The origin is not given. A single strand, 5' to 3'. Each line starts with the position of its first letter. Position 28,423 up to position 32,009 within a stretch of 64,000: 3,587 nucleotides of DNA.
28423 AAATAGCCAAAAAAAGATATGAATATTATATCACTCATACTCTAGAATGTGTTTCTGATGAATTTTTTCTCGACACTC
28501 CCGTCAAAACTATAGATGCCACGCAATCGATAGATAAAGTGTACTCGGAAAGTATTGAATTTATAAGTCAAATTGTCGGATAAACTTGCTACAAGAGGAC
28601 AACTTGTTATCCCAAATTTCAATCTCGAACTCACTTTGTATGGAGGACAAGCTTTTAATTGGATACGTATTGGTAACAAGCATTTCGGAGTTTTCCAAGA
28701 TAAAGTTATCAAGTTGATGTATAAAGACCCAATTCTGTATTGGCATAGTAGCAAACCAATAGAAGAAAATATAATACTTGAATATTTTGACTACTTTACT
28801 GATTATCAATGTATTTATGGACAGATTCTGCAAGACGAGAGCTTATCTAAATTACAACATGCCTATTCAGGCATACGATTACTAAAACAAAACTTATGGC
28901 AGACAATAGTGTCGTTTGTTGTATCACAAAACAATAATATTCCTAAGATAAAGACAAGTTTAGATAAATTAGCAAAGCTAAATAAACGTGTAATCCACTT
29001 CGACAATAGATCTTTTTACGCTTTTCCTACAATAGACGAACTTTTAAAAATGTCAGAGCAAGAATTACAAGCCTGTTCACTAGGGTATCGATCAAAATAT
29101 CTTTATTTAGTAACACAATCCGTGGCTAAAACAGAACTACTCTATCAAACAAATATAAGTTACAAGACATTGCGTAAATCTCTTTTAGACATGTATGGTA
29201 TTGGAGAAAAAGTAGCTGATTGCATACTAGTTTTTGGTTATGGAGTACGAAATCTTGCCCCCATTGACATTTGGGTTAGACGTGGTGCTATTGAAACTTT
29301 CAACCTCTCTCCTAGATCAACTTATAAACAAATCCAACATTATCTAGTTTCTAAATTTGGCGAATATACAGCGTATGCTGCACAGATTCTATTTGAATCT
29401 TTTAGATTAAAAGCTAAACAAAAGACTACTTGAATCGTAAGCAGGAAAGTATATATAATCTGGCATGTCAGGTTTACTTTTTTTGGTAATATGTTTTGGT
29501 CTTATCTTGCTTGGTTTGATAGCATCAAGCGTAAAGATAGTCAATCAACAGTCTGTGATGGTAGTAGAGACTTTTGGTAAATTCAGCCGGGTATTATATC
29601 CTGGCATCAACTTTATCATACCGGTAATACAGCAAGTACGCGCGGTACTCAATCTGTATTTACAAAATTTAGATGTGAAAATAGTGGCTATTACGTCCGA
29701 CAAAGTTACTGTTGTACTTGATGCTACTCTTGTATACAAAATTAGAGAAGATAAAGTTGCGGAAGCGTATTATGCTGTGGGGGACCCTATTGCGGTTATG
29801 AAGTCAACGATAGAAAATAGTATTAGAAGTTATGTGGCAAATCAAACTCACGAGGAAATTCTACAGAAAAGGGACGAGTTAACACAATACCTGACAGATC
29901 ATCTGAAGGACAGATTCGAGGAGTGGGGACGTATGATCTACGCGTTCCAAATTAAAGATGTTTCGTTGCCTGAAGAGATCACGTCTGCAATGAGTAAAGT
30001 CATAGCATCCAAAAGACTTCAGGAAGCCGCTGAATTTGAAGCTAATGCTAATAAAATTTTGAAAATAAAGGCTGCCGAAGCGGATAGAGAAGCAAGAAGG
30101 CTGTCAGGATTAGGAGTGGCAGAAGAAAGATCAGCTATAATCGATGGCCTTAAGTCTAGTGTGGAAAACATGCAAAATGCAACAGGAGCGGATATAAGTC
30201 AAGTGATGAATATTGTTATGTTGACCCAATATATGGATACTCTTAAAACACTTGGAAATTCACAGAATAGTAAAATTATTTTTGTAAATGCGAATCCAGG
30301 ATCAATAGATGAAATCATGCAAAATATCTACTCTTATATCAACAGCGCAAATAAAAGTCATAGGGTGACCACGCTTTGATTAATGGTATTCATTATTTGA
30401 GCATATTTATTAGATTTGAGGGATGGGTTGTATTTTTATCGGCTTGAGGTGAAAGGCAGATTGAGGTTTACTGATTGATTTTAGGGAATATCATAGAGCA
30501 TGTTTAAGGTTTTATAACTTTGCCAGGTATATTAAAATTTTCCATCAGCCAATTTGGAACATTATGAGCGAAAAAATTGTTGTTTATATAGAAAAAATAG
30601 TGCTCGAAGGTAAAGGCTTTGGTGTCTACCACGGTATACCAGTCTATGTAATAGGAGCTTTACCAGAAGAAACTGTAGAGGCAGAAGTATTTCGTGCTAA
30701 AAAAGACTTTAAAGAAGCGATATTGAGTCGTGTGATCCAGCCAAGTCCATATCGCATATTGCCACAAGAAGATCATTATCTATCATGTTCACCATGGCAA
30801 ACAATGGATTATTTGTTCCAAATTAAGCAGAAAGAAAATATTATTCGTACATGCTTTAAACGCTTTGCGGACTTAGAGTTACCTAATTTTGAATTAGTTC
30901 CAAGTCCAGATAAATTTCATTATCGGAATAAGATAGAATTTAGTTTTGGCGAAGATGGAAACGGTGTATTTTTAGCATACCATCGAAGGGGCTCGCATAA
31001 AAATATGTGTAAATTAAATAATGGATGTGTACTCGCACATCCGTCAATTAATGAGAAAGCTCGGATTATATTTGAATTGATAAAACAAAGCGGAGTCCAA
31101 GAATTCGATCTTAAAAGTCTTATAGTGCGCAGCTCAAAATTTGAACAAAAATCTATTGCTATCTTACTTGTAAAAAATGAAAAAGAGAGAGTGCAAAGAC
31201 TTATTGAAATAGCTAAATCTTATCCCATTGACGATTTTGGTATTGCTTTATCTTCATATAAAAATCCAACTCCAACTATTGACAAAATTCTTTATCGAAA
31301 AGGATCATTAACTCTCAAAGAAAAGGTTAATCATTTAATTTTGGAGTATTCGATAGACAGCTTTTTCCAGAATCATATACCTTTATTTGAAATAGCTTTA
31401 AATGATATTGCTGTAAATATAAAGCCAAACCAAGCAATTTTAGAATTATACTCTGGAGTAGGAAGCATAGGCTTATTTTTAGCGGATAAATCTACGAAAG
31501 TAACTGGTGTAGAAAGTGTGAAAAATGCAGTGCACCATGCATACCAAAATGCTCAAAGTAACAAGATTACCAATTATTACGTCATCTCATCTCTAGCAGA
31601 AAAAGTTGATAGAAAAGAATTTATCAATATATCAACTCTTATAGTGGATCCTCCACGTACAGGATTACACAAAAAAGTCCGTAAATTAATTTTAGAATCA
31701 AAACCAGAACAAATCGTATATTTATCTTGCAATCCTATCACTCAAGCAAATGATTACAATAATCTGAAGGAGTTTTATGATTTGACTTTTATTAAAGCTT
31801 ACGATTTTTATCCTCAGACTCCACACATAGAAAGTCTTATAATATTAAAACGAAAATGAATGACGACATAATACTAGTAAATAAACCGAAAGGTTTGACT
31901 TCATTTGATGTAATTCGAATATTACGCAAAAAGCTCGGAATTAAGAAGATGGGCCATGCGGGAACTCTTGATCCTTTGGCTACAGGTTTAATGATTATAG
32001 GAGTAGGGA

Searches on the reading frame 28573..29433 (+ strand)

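Call 3: search_protein_families(library=pfam, proteins=[window:28573-29433:+], max_evalue=1)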
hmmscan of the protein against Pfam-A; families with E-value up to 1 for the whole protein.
window:28573-29433:+ (286 aa): 3 families
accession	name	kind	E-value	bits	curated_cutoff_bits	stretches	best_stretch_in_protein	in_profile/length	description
PF07934.18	OGG_N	-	2.6e-15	57.1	23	1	15-112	8-115/115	8-oxoguanine DNA glycosylase, N-terminal domain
PF00730.31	HhH-GPD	-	1.2e-07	32.5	26.2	1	113-259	1-103/108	HhH-GPD superfamily base excision DNA repair protein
PF12826.13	HHH_2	-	0.04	14.5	27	0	202-221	35-54/64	Helix-hairpin-helix motif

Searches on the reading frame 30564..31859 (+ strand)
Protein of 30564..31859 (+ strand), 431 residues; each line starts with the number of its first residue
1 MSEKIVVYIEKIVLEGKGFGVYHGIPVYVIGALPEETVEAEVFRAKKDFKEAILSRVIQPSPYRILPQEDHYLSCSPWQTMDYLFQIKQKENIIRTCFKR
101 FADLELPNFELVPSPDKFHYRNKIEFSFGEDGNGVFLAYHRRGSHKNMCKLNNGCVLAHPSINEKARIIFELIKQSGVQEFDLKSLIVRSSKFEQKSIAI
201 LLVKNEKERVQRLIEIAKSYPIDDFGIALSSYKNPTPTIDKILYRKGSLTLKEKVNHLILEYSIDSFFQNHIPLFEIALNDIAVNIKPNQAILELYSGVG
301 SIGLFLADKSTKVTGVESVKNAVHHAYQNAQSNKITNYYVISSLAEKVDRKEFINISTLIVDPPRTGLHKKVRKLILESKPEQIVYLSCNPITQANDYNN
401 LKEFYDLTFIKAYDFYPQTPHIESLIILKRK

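Call 3: search_protein_families(library=pfam, proteins=[window:30564-31859:+], max_evalue=1)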
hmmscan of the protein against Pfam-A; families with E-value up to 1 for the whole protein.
window:30564-31859:+ (431 aa): 9 families
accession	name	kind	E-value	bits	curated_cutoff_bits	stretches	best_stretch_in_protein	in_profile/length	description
PF05958.17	tRNA_U5-meth_tr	-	4.7e-28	98.7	23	1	83-431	2-357/357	tRNA (Uracil-5-)-methyltransferase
PF05175.20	MTS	-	7.5e-05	22.9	23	1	288-364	31-107/170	Methyltransferase small domain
PF13847.12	Methyltransf_31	-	0.00028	21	27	1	287-347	2-65/145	Methyltransferase domain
PF02475.24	TRM5-TYW2_MTfase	-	0.001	19.5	28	1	282-353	30-104/164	TRM5/TYW2 methyltransferase domain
PF03602.21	Cons_hypoth95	-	0.0079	16.3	24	1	288-365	41-123/182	Conserved hypothetical protein 95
PF08123.19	DOT1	-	0.01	15.9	23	1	284-355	38-112/205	Histone methylation protein DOT1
PF13649.12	Methyltransf_25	-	0.032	15.4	27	1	292-347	1-57/97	Methyltransferase domain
PF00398.26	RrnaAD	-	0.063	12.8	24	1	283-321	25-63/263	Ribosomal RNA adenine dimethylase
PF09949.15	APP1_cat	-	0.15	12.5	27.1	0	71-92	56-77/154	Phosphatidate phosphatase APP1, catalytic domain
